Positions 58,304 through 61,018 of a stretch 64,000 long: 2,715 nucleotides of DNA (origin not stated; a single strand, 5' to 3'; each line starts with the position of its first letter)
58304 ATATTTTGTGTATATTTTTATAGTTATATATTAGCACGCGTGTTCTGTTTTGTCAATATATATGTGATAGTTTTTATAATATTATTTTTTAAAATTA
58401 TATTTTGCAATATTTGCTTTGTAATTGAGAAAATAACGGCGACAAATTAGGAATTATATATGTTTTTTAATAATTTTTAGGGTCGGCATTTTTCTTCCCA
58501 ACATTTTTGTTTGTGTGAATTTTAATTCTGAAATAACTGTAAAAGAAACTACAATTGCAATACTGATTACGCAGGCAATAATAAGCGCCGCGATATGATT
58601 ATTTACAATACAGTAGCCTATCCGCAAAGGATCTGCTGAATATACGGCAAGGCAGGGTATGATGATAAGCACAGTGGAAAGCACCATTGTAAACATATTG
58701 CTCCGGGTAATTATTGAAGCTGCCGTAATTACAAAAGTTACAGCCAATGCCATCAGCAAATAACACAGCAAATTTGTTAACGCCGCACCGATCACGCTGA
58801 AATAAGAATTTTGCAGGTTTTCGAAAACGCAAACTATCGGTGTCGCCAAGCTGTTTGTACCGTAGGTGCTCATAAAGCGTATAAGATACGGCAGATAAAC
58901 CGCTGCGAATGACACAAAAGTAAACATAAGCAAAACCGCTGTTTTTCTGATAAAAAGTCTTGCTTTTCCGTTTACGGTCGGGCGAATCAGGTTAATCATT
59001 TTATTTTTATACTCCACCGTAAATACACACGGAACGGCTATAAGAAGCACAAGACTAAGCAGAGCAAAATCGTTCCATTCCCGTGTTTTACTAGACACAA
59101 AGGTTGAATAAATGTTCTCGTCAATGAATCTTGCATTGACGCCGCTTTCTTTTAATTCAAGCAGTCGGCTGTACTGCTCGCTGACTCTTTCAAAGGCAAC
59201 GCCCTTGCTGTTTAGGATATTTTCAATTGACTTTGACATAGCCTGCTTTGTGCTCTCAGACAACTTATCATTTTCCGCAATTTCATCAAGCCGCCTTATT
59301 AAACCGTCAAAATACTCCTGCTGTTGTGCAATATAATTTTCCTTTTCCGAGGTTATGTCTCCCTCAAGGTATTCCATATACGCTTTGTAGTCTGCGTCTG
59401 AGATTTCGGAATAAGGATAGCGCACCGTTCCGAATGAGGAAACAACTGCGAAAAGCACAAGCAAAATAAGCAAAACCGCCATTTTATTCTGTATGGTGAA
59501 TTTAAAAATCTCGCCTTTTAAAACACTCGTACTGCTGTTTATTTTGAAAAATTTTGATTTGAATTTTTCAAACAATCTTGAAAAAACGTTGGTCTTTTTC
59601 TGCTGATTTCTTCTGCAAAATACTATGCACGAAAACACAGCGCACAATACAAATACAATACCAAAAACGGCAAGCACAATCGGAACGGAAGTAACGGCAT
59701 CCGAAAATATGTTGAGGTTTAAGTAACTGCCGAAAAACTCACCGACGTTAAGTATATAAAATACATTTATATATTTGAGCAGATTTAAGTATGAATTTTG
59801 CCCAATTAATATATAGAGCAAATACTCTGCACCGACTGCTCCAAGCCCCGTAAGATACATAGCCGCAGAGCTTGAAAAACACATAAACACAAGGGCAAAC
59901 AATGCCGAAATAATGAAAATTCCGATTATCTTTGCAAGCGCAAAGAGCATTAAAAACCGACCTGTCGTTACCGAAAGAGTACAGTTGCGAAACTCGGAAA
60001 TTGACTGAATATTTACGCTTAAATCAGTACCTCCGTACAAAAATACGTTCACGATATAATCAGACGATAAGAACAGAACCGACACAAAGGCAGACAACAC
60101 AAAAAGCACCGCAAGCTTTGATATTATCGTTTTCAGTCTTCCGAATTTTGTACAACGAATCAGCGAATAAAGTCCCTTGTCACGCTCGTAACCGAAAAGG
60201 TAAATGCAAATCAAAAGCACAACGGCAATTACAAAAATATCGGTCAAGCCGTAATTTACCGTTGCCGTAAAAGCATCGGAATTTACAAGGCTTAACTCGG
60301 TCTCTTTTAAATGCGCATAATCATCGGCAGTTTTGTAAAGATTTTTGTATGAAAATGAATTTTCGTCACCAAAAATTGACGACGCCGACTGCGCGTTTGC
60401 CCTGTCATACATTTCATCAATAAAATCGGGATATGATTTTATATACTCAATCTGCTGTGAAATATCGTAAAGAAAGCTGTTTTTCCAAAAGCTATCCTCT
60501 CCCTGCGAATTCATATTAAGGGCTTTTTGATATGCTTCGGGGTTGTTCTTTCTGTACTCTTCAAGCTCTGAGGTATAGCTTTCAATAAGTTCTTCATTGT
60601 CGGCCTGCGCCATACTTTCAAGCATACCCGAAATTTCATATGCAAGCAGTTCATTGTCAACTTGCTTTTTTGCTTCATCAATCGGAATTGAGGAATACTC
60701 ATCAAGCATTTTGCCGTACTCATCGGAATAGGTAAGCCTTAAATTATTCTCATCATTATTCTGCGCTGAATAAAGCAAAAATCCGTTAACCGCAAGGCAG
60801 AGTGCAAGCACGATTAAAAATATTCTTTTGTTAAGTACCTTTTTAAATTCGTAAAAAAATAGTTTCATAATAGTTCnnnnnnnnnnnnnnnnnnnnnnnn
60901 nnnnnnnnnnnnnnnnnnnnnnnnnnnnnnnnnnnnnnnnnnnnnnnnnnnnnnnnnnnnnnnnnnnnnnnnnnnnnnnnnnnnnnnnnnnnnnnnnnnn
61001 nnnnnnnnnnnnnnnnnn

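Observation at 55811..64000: Three paralogous extracellular proteins share a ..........-x(4-11)-C motif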

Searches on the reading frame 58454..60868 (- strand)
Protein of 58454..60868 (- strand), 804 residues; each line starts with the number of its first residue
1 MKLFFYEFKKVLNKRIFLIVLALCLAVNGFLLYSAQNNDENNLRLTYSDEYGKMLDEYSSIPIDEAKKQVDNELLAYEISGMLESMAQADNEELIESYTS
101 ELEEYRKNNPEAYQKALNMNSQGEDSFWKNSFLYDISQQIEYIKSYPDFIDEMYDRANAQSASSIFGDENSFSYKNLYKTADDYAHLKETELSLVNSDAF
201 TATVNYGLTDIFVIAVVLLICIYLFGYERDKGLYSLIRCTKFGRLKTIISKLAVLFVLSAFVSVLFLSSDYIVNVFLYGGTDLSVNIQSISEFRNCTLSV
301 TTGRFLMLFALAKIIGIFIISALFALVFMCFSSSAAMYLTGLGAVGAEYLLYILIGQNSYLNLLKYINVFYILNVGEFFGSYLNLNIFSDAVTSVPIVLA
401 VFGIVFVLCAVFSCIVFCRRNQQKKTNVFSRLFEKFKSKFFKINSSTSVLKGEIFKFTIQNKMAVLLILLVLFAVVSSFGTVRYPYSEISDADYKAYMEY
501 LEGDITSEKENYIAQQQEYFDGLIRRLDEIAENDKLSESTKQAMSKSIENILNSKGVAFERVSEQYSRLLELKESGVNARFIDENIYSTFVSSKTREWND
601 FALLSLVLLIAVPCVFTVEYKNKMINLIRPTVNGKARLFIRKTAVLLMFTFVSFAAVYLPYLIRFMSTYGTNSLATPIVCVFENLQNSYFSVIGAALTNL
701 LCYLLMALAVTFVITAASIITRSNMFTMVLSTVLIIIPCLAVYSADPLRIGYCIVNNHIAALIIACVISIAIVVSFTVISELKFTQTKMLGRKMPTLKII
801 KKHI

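Call 5: search_protein_families(library=pfam, proteins=[window:58454-60868:-], max_evalue=1)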
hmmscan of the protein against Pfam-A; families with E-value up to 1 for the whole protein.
window:58454-60868:- (804 aa): 3 families
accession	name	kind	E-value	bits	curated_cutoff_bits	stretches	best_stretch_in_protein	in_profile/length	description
PF12730.13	ABC2_membrane_4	-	0.00033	21.1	27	1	204-286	50-132/179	ABC-2 family transporter protein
PF12685.13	SpoIIIAH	-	0.0087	16.5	30.6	1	14-124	2-113/191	SpoIIIAH-like protein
PF15438.11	Phyto-Amp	-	0.057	14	25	1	246-271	8-33/113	Antigenic membrane protein of phytoplasma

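Call 6: search_protein_families(library=ncbifam, proteins=[window:58454-60868:-], max_evalue=1)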
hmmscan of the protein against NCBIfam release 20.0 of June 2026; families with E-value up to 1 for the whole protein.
window:58454-60868:- (804 aa): 0 families

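Call 48: search_solved_structures(query=A5, max_evalue=10, show_alignments=0)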
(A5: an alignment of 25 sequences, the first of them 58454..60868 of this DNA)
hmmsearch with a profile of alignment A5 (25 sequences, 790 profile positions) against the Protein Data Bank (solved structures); distinct sequences matched with E-value up to 10: 10.
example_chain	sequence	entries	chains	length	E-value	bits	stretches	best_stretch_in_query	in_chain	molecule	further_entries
9sob_J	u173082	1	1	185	1.2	10.3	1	514-582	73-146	Nuclear pore complex protein NUP62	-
9sob_J32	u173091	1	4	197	1.4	10.1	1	514-582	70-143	Nuclear pore complex protein NUP62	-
6a9p_A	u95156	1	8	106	1.5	10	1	50-137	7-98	Glial fibrillary acidic protein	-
1ge9_A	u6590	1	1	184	1.7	9.9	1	494-534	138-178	RIBOSOME RECYCLING FACTOR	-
9pxg_D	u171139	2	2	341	3.1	9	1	24-131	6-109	Outer membrane protein assembly factor BamD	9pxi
2lse_A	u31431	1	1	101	4.6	8.4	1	45-121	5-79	Four Helix Bundle Protein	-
2wn4_A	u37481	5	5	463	7.2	7.8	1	48-181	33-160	ADP-RIBOSYLTRANSFERASE ENZYMATIC COMPONENT | ADP-ribosylating binary toxin enzymatic subunit CdtA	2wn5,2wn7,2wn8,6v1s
2wn6_A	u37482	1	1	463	7.2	7.8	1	48-181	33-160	ADP-RIBOSYLTRANSFERASE ENZYMATIC COMPONENT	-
5o9z_N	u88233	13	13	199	8.3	7.6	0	24-115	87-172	Zinc finger matrin-type protein 2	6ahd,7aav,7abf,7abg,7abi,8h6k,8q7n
9mdj_Z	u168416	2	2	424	8.7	7.5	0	89-181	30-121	Cdta (Adp-ribosyltransferase enzymatic component)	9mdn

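Call 49: search_protein_families(library=pfam, alignment_id=A5, max_evalue=0.01)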
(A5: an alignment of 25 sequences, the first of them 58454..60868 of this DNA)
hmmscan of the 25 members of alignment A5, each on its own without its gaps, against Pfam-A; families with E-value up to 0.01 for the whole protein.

A. member 1, window:58454-60868:- (804 aa): 2 families
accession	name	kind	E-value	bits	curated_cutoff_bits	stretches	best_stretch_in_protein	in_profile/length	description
PF12730.13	ABC2_membrane_4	-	0.00033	21.1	27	1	204-286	50-132/179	ABC-2 family transporter protein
PF12685.13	SpoIIIAH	-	0.0087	16.5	30.6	1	14-124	2-113/191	SpoIIIAH-like protein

B. families by the number of members that match (of 25 scanned): 5 families
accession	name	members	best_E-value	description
PF12730.13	ABC2_membrane_4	4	1.5e-05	ABC-2 family transporter protein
PF12679.13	ABC2_membrane_2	2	2.1e-05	ABC-2 family transporter protein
PF02520.22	ANIS5_cation-bd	2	0.0051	SXP/RAL-2 family protein Ani s 5-like, metal-binding domain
PF23685.1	YtiC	1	0.0027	YtiC-like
PF12685.13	SpoIIIAH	1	0.0087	SpoIIIAH-like protein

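Call 59: find_homologous_proteins(query=window:58454-60868:-, max_evalue=0.00001)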
Query window:58454-60868:- (804 aa): 126 proteins with E <= 0.00001 among 8000 candidates; the best 120 are listed.
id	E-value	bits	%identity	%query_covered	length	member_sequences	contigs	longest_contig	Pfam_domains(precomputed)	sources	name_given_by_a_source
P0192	0.0e+0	1694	98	100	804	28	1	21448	-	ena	-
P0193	0.0e+0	1455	84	99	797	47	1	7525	-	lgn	-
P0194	0.0e+0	1446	83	99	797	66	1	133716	-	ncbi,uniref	ncbi:hypothetical protein [Ruminococcus sp.]|uniref:hypothetical protein n=1 Tax=Ruminococcus sp. Ta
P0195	0.0e+0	1445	83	99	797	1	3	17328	-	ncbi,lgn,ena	-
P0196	0.0e+0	1440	83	99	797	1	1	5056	-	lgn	-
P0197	0.0e+0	1440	83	99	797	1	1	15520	-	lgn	-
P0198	0.0e+0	1439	83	99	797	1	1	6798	-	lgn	-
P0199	0.0e+0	1439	83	99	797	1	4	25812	-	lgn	-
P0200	0.0e+0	1438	83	99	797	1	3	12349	-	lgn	-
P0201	0.0e+0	1436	83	99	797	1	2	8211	-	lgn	-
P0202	0.0e+0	1436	83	99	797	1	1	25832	-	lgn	-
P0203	0.0e+0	1435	83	99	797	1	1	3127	-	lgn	-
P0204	0.0e+0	1435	83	99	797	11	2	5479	-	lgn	-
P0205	0.0e+0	1435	83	99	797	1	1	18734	-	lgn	-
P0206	0.0e+0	1434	83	99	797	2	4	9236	-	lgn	-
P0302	1.6e-129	452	34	92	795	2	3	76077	-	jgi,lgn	jgi:hypothetical protein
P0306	7.2e-46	175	27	91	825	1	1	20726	-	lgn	-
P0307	4.9e-45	172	25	83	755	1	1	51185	-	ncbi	-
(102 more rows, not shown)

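Call 72: predict_structure(alignment_id=A6)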
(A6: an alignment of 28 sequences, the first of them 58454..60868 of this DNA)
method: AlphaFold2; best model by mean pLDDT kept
length: 804 residues; sequences in the alignment: 28
mean_pLDDT: 85.6   pTM: 0.76
mean pLDDT of the five models: 85.6, 84.3, 83.6, 83.1, 82.6
residues with pLDDT >= 90: 373; 70-90: 355; 50-70: 56; < 50: 20
segments of 3 or more residues with pLDDT < 50: 425-427, 789-804
pLDDT, mean of each block of 10 residues (from residue 1): 84 87 90 82 87 92 93 92 87 87 91 88 76 94 93 90 83 91 91 92 90 92 82 63 80 95 95 92 92 91 94 94 91 75 86 81 83 88 85 88 93 86 52 58 65 83 85 89 87 93 93 95 92 85 88 92 93 89 92 89 91 81 64 80 93 95 92 90 79 92 94 91 82 81 76 88 92 93 70 37 39
secondary structure, 60 per line:
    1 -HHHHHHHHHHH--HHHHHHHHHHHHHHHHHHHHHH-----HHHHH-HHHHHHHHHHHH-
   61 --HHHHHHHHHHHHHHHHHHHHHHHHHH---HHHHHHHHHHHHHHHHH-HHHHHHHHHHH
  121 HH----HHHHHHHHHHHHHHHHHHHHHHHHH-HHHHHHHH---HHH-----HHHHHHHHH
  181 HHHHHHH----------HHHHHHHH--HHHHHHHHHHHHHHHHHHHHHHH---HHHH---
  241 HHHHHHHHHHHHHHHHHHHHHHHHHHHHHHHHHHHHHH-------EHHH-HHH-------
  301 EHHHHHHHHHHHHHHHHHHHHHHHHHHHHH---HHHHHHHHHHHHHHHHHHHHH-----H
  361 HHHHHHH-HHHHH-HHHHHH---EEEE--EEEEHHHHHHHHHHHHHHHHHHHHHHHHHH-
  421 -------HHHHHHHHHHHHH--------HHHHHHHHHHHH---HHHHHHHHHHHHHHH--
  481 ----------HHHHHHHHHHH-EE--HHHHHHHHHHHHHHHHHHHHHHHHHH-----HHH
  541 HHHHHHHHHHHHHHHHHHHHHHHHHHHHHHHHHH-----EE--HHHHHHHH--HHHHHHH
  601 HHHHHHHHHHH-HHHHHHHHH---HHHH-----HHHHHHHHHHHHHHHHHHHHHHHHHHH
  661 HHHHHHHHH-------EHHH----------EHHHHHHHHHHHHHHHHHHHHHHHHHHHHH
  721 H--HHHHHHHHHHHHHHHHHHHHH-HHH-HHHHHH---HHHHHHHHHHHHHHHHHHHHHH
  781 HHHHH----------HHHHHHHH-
elements in order (helices of 4 or more, strands of 3 or more residues): H2-12 H15-36 H42-46 H48-59 H63-88 H92-108 H110-122 H127-151 H153-160 H172-187 H198-205 H208-230 H234-237 H241-278 H302-330 H334-354 H360-367 H369-373 H375-380 E384-387 E390-393 H394-419 H428-440 H449-460 H464-478 H491-501 H507-532 H538-574 H584-591 H594-611 H613-621 H625-628 H634-669 H692-721 H724-744 H750-755 H759-785 H796-803

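Call 74: fold_search(model_id=the predicted structure, library=pdb)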
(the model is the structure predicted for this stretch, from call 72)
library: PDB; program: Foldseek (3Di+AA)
matches with E <= 10: 180; with E <= 0.001: 0
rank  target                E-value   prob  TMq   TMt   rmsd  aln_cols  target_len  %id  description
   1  8k1m_B                1.1e-02  1.00  0.29  0.39  18.5       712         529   12  mycobacterial efflux pump, apo state (released 2024-07-17)
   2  5xap                  1.8e-01  0.13  0.08  0.09  26.4       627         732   12  Crystal structure of SecDF in I form (C2 space group) (released 2017-05-17)
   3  7n6b                  4.6e-01  0.11  0.12  0.12  20.2       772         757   11  Structure of MmpL3 reconstituted into lipid nanodisc in the TMM bound state (released 2021-09-01)
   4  8b21_B                5.0e-01  0.07  0.10  0.11  32.4       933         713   10  Time-resolved structure of K+-dependent Na+-PPase from Thermotoga maritima 0-60-seconds post reaction initiation with  (released 2024-01-17)
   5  9syj_C                5.2e-01  0.08  0.09  0.10  26.4       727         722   10  Asymmetric hexameric MmpS4-MmpL4 complex from Mycobacterium tuberculosis with "short" coiled-coil domain (released 2026-01-28)
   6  9mx0_A                5.4e-01  0.08  0.10  0.11  24.4       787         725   11  Cluster of bipartite complex of MmpL5-AcpM from Mycolicibacterium smegmatis (released 2025-07-30)
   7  4m2s_A                5.4e-01  0.04  0.08  0.06  40.2      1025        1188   10  Corrected Structure of Mouse P-glycoprotein bound to QZ59-RRR (released 2013-11-13)
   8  9g8j_C                6.3e-01  0.06  0.08  0.09  34.7       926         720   11  Structure of K+-dependent Na+-PPase from Thermotoga maritima in complex with zoledronate (released 2025-06-04)
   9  7p04                  7.1e-01  0.28  0.23  0.16  32.0       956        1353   12  Cryo-EM structure of Pdr5 from Saccharomyces cerevisiae in inward-facing conformation with ADP/ATP (released 2021-11-10)
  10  6xjh_A                7.7e-01  0.97  0.20  0.55  20.8       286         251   10  PmtCD ABC exporter without the basket domain at C2 symmetry (released 2020-10-14)
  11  8b24_B                8.6e-01  0.08  0.12  0.13  33.4       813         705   10  Time-resolved structure of K+-dependent Na+-PPase from Thermotoga maritima 3600-seconds post reaction initiation with  (released 2024-01-17)
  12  5dye_C                8.9e-01  0.33  0.12  0.28  12.9       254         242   13  CRYSTAL STRUCTURE OF THE FULL LENGTH S156E MUTANT OF HUMAN AQUAPORIN 5 (released 2015-12-02)
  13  9q1y_A                9.7e-01  0.91  0.17  0.49  16.4       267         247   15  Nucleotide-free structure of PmtCD in detergent LMNG (released 2025-11-26)
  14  8wba_A                1.1e+00  0.80  0.19  0.26  27.9       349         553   10  Cryo-EM structure of the ABCG25 bound to CHS (released 2023-09-27)
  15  7tby_A                1.1e+00  0.44  0.15  0.07  16.1       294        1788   15  The structure of human ABCA1 in nanodisc (released 2022-01-26)
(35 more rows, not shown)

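Call 84: find_encoding_contigs(protein=P0307, flank=7000, max_places=1)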
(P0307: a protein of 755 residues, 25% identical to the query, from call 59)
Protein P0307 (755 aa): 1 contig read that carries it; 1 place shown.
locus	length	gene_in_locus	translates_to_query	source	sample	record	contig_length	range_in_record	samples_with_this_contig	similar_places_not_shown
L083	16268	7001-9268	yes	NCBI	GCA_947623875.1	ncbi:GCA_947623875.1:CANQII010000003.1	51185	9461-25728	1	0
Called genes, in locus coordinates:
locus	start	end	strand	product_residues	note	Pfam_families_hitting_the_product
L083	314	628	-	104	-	PF15970:HicB-like_2, PF15919:HicB_lk_antitox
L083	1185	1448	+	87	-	-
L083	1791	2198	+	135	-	PF15919:HicB_lk_antitox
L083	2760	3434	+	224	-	PF00072:Response_reg, PF00486:Trans_reg_C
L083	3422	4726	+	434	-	PF00672:HAMP, PF00512:HisKA, PF02518:HATPase_c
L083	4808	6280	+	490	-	-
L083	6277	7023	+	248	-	PF00005:ABC_tran, PF13304:AAA_21 (weak)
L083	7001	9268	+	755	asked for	-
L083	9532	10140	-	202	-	PF19570:DUF6088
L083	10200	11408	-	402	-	PF01139:RtcB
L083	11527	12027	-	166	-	PF00293:NUDIX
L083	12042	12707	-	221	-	PF00302:CAT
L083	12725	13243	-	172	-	PF00293:NUDIX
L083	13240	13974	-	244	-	PF13384:HTH_23 (weak), PF13518:HTH_28 (weak), PF13551:HTH_29 (weak)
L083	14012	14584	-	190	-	PF13302:Acetyltransf_3, PF00583:Acetyltransf_1, PF13523:Acetyltransf_8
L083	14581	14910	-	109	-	-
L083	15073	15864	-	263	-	PF12679:ABC2_membrane_2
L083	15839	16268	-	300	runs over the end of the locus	PF00005:ABC_tran, PF13304:AAA_21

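Call 85: find_encoding_contigs(protein=P0306, flank=7000, max_places=1)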
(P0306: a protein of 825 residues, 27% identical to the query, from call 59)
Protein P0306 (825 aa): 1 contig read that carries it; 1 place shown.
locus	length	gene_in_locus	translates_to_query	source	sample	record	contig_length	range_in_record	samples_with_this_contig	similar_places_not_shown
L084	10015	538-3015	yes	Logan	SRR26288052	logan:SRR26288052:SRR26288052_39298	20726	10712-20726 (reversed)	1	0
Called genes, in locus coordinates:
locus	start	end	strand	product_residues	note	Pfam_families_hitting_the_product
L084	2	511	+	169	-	?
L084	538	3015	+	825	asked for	-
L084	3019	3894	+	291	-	PF02463:SMC_N (faint), PF00005:ABC_tran, PF13304:AAA_21 (weak)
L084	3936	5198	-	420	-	PF02518:HATPase_c, PF14501:HATPase_c_5 (weak)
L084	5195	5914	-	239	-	PF00072:Response_reg, PF04397:LytTR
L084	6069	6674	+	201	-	PF04647:AgrB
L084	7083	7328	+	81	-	-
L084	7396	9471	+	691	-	PF13432:TPR_16 (faint)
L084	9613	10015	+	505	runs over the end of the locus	PF22848:ASD1_dom, PF06964:Alpha-L-AF_C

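Call 86: find_encoding_contigs(protein=P0302, flank=7000, max_places=1)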
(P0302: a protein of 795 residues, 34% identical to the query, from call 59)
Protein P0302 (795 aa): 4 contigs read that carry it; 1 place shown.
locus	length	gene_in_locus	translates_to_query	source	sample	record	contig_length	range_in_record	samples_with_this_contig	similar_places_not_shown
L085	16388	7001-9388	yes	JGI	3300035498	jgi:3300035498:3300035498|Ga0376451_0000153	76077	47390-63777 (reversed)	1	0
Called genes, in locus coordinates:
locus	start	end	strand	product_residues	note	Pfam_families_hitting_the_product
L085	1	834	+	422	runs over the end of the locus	-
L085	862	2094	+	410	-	-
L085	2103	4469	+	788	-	-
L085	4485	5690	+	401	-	-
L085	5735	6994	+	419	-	-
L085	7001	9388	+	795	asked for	-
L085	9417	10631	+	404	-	-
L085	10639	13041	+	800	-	-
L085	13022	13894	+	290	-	PF02463:SMC_N (faint), PF13476:AAA_23 (faint), PF00005:ABC_tran, PF13304:AAA_21 (weak)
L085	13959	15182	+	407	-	-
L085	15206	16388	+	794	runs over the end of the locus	-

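Call 88: search_protein_families(library=pfam, proteins=[L083:4808-6280:+], max_evalue=0.1)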
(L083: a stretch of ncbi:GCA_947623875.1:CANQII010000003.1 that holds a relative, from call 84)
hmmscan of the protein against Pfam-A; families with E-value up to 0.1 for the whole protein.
L083:4808-6280:+ (490 aa): 2 families
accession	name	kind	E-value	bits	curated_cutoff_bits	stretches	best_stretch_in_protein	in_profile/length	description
PF21959.2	DUF6923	-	0.0026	18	27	1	362-421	104-167/234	Repeat of unknown function (DUF6923)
PF13360.13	PQQ_2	-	0.022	14.9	27.6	0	365-417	178-228/233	Outer membrane protein assembly factor BamB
